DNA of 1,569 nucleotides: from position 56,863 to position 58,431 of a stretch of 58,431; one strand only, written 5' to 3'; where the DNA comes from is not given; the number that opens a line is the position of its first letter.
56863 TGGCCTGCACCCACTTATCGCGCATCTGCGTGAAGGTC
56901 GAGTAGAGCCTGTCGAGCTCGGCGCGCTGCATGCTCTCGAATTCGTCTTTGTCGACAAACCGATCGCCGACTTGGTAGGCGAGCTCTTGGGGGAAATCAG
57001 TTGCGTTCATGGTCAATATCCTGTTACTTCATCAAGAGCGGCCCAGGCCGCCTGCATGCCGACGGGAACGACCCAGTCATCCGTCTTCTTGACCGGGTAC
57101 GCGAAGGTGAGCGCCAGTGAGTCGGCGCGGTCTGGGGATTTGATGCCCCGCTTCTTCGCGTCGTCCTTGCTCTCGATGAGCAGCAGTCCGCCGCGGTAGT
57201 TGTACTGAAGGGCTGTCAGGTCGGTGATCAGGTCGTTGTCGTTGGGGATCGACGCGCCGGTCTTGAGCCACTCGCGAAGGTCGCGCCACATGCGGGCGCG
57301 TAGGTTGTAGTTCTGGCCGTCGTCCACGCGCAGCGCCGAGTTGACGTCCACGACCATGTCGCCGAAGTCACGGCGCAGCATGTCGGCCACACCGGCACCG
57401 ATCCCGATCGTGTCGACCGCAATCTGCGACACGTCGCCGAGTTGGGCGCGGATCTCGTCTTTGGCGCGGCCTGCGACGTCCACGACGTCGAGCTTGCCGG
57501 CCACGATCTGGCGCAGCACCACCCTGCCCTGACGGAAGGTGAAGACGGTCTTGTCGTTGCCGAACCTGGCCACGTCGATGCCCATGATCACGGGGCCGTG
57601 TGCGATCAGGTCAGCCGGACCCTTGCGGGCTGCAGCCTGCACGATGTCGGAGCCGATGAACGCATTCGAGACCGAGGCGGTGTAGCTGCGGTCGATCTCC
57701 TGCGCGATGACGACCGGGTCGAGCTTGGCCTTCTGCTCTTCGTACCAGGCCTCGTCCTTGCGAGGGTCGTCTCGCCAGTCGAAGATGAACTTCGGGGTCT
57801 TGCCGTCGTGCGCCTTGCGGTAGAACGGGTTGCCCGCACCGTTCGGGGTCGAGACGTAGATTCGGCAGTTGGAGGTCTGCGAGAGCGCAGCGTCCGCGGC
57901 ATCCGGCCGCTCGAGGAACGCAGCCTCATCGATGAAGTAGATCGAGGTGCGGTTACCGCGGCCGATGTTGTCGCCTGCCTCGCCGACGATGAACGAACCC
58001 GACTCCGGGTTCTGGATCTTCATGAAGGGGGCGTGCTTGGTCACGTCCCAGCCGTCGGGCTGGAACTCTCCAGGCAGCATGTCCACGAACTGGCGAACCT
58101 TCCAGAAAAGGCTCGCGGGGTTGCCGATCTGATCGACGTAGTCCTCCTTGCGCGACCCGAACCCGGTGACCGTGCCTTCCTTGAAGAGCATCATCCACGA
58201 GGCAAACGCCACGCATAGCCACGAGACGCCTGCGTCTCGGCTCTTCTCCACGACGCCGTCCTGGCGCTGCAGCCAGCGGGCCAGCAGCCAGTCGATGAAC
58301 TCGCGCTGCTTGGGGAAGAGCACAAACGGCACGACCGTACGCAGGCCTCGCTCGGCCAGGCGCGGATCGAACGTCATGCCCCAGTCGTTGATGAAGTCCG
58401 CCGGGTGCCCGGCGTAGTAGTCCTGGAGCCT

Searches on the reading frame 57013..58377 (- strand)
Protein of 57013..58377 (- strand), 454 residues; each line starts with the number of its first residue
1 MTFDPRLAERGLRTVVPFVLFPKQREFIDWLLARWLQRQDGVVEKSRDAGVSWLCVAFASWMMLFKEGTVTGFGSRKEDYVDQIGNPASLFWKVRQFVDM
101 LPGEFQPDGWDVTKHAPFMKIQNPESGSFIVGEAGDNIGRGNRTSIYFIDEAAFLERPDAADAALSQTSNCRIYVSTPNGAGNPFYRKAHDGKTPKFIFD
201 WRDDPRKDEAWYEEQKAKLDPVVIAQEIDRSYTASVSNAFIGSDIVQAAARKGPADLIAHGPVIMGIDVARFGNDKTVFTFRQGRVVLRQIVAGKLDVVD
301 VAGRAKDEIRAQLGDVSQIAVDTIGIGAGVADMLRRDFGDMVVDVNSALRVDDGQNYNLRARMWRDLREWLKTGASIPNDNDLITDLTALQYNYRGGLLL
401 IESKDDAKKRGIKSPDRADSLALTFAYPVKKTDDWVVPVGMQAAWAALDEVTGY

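Call 12: search_protein_families(library=phrogs, proteins=[window:57013-58377:-])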
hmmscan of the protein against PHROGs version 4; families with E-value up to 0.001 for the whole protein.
window:57013-58377:- (454 aa): 2 families
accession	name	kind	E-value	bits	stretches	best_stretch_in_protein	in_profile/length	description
phrog_2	-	head and packaging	1.8e-37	130.5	1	14-435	261-600/807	terminase large subunit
phrog_5989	-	head and packaging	7.5e-14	52.6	1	20-215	142-317/347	terminase large subunit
